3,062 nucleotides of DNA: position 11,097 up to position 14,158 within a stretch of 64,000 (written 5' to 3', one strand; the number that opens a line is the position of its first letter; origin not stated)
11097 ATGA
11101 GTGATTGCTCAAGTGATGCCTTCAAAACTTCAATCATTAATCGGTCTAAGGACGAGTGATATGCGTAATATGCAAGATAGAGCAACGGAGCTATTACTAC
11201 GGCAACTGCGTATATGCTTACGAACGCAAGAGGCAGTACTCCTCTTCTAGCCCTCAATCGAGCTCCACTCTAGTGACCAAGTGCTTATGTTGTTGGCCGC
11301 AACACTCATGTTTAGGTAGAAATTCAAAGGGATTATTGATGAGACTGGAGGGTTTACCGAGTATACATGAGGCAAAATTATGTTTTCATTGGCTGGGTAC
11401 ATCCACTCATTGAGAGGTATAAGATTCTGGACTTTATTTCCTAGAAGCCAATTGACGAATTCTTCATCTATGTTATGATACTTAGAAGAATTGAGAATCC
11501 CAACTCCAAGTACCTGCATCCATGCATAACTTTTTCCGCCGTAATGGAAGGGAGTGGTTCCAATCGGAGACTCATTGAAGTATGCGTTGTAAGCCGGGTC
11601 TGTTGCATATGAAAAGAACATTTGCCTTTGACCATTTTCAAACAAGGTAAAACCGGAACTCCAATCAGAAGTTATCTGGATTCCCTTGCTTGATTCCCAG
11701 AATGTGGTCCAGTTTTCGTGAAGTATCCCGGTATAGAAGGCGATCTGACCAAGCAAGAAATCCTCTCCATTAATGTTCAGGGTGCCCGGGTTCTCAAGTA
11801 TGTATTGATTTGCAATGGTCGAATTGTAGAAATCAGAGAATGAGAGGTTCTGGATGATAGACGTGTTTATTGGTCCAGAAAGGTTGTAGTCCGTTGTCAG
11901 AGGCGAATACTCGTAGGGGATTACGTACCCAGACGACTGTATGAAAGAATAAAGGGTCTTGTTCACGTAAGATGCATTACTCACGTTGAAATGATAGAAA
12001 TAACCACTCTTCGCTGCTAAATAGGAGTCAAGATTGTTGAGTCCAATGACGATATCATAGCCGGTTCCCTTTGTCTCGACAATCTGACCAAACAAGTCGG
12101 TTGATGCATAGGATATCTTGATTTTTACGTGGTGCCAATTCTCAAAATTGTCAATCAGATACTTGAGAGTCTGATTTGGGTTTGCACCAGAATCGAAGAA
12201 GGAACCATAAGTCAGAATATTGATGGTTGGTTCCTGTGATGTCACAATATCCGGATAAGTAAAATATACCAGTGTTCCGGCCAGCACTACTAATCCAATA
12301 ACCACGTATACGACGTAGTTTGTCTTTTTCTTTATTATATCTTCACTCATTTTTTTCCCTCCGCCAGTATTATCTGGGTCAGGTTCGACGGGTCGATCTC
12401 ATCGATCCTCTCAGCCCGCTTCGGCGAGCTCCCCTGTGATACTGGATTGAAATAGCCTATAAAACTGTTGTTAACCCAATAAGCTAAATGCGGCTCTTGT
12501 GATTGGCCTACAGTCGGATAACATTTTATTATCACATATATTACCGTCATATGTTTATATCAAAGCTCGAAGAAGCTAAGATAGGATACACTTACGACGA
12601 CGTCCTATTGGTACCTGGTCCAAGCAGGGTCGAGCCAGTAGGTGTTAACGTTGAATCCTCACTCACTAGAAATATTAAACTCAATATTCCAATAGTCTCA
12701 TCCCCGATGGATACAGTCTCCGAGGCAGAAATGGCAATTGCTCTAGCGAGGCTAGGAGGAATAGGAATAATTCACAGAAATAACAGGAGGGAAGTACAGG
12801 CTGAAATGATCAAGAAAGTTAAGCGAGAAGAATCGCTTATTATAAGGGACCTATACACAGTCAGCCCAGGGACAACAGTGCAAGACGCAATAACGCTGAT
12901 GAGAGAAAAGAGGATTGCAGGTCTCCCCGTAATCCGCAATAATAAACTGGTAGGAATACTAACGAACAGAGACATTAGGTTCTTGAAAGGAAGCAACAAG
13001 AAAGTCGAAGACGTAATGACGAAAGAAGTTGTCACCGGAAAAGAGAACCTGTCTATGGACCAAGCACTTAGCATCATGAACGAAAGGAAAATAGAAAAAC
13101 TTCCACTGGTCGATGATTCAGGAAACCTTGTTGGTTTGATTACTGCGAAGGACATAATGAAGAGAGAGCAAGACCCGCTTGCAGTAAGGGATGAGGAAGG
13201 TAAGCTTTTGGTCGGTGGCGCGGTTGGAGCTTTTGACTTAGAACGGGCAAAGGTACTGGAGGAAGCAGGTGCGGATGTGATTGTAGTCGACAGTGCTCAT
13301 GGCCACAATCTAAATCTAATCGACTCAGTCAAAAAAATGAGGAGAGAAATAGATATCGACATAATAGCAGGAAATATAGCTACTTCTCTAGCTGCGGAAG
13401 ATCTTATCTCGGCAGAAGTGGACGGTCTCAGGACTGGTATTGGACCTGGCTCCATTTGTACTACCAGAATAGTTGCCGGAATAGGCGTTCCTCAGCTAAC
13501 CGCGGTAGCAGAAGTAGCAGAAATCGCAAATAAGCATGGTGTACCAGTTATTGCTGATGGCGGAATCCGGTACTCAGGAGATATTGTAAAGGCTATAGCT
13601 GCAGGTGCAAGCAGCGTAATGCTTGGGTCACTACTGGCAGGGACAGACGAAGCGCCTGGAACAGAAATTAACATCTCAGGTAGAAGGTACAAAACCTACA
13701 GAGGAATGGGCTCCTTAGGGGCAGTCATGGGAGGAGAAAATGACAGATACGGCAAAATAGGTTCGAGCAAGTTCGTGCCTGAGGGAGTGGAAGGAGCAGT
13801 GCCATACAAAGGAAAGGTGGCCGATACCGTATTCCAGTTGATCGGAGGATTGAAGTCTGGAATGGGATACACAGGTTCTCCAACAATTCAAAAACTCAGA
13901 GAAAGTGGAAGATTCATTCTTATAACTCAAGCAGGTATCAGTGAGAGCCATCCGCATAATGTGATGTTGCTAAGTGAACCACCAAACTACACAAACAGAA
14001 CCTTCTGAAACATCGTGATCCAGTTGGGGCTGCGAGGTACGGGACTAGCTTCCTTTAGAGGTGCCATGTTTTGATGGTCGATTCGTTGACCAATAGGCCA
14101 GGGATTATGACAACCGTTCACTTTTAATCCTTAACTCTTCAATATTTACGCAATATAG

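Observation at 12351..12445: Complete TPP (THI-box) riboswitch hidden under a spurious 67-aa ORF, controlling a ThiBPQ-like ABC importer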

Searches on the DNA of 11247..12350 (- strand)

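Call 21: search_rna_families(sources=[L005, L013, L017, L020, L023, L026, L028, L032, L041, L047, L025, L030, L034, L037, L060, L039], threshold=gathering)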
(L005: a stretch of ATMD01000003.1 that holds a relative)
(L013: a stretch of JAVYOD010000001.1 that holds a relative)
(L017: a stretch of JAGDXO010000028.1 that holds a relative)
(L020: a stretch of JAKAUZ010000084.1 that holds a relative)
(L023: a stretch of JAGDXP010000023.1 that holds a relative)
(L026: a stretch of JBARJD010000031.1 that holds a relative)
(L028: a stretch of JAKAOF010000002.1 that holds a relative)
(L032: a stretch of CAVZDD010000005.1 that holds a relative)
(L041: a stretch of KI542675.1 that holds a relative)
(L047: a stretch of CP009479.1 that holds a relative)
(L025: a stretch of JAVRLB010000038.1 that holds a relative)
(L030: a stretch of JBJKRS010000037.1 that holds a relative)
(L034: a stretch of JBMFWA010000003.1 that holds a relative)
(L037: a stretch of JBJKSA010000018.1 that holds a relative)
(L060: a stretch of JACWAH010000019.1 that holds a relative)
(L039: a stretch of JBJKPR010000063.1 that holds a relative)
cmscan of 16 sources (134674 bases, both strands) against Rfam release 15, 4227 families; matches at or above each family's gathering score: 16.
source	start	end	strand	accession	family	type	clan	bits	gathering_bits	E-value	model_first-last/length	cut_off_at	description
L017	1439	1543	+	RF00059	TPP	Cis-reg; riboswitch;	-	70.5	54.3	1.6e-11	1-105/105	no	TPP riboswitch aptamer (THI element)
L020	3896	4003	+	RF00059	TPP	Cis-reg; riboswitch;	-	70.1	54.3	2e-11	1-105/105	no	TPP riboswitch aptamer (THI element)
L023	3901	4010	+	RF00059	TPP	Cis-reg; riboswitch;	-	69.1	54.3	3.6e-11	1-105/105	no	TPP riboswitch aptamer (THI element)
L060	3724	3829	+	RF00059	TPP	Cis-reg; riboswitch;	-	67.5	54.3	8.7e-11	1-105/105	no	TPP riboswitch aptamer (THI element)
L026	3802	3910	+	RF00059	TPP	Cis-reg; riboswitch;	-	67.2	54.3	1e-10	1-105/105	no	TPP riboswitch aptamer (THI element)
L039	3804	3917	+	RF00059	TPP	Cis-reg; riboswitch;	-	66.3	54.3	1.7e-10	1-105/105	no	TPP riboswitch aptamer (THI element)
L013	3906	4012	+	RF00059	TPP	Cis-reg; riboswitch;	-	64.6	54.3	4.4e-10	1-105/105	no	TPP riboswitch aptamer (THI element)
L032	3787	3895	+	RF00059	TPP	Cis-reg; riboswitch;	-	64.4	54.3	5.2e-10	1-105/105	no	TPP riboswitch aptamer (THI element)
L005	3907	4013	+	RF00059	TPP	Cis-reg; riboswitch;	-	62.7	54.3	1.4e-09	1-105/105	no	TPP riboswitch aptamer (THI element)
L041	3724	3827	+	RF00059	TPP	Cis-reg; riboswitch;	-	62.4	54.3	1.6e-09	1-105/105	no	TPP riboswitch aptamer (THI element)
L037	3768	3880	+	RF00059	TPP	Cis-reg; riboswitch;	-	60.9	54.3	3.7e-09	1-105/105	no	TPP riboswitch aptamer (THI element)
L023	901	1001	+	RF00005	tRNA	Gene; tRNA;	CL00001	60.3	29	3.1e-10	1-71/71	no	tRNA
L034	3758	3866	+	RF00059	TPP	Cis-reg; riboswitch;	-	58.9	54.3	1.1e-08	1-105/105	no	TPP riboswitch aptamer (THI element)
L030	3810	3921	+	RF00059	TPP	Cis-reg; riboswitch;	-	57.1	54.3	3.1e-08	1-105/105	no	TPP riboswitch aptamer (THI element)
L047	3726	3837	+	RF00059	TPP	Cis-reg; riboswitch;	-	56.4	54.3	4.7e-08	1-105/105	no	TPP riboswitch aptamer (THI element)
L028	3792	3896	+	RF00059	TPP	Cis-reg; riboswitch;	-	54.7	54.3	1.2e-07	1-105/105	no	TPP riboswitch aptamer (THI element)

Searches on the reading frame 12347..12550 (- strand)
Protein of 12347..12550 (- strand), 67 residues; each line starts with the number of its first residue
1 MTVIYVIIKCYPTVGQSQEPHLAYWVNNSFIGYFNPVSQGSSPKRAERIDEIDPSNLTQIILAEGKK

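Call 5: search_protein_families(library=pfam, proteins=[window:12347-12550:-])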
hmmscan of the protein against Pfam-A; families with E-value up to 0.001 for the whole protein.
window:12347-12550:- (67 aa): 0 families

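Call 6: search_protein_families(library=ncbifam, proteins=[window:12347-12550:-])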
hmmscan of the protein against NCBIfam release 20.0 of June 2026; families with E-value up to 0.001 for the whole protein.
window:12347-12550:- (67 aa): 0 families

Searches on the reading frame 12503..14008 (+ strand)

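Call 5: search_protein_families(library=pfam, proteins=[window:12503-14008:+])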
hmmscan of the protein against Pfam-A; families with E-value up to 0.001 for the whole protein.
window:12503-14008:+ (501 aa): 7 families
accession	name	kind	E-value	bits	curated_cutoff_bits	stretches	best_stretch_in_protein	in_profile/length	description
PF00478.31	IMPDH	-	1.9e-149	497.8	25.6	1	28-485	1-345/345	IMP dehydrogenase / GMP reductase domain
PF00571.33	CBS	-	3.8e-29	101.2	24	2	168-221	1-54/57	CBS domain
PF03060.21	NMO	-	3.2e-10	40.4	28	1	338-389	185-236/331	Nitronate monooxygenase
PF01070.24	FMN_dh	-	5.6e-07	29.4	24.9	1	329-376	257-303/350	FMN-dependent dehydrogenase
PF00977.27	His_biosynth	-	2.2e-05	24.4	23.6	0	335-377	62-104/228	Histidine biosynthesis protein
PF01645.23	Glu_synthase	-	6.7e-05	22.7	20.4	1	291-376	219-305/369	Conserved region in glutamate synthase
PF01180.27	DHO_dh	-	0.00063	19.5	27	0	333-379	225-273/291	Dihydroorotate dehydrogenase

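Call 6: search_protein_families(library=ncbifam, proteins=[window:12503-14008:+])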
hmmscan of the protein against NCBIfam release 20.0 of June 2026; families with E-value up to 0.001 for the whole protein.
window:12503-14008:+ (501 aa): 41 families (the best 25 are shown)
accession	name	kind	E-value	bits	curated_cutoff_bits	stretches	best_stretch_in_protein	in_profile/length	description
TIGR01302.1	IMP_dehydrog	equivalog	1.5e-185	617.4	481.5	1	28-467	1-450/450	IMP dehydrogenase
NF005311.0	PRK06843.1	equivalog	5.7e-109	364.7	779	2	214-488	121-401/404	inosine 5-monophosphate dehydrogenase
NF005869.0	PRK07807.1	equivalog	2e-87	294.2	549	1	24-486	8-476/479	GuaB1 family IMP dehydrogenase-related protein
NF052358.1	GMPRedGuaB1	equivalog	4.2e-87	293.3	675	1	24-484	8-474/479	GMP reductase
NF005493.0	PRK07107.1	equivalog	2.4e-82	277.1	585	1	29-491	10-495/502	IMP dehydrogenase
TIGR01303.1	IMP_DH_rel_1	equivalog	2.6e-78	264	562.75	1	28-485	11-473/475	GuaB1 family IMP dehydrogenase-related protein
NF003470.0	PRK05096.1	equivalog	3.7e-51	174.3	397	1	240-476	104-338/347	GMP reductase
NF003966.0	PRK05458.1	equivalog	2.1e-47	162.1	344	2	253-472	109-316/327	GMP reductase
TIGR01305.1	GMP_reduct_1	equivalog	4.9e-47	160.6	492.15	1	236-476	99-337/343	GMP reductase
TIGR01306.1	GMP_reduct_2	equivalog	5.7e-42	144.4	465.65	1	251-469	103-309/321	GMP reductase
TIGR01304.1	IMP_DH_rel_2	equivalog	1.3e-32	113.5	342.1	2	249-388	145-296/365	GuaB3 family IMP dehydrogenase-related protein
NF041552.1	TF_PrdR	equivalog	1.6e-13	49.9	795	2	164-224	4-64/577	sigma-54 dependent transcriptional regulator PrdR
TIGR00393.1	kpsF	subfamily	5.2e-13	49.2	203.7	1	109-213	158-267/268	KpsF/GutQ family sugar-phosphate isomerase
NF011443.0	PRK14869.1-5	equivalog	1.7e-12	46.6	335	1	162-222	65-125/546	putative manganese-dependent inorganic diphosphatase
NF038279.1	TF_CBS_SpxR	exception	8.7e-12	44.5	600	1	119-221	202-304/427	CBS-HotDog domain-containing transcription factor SpxR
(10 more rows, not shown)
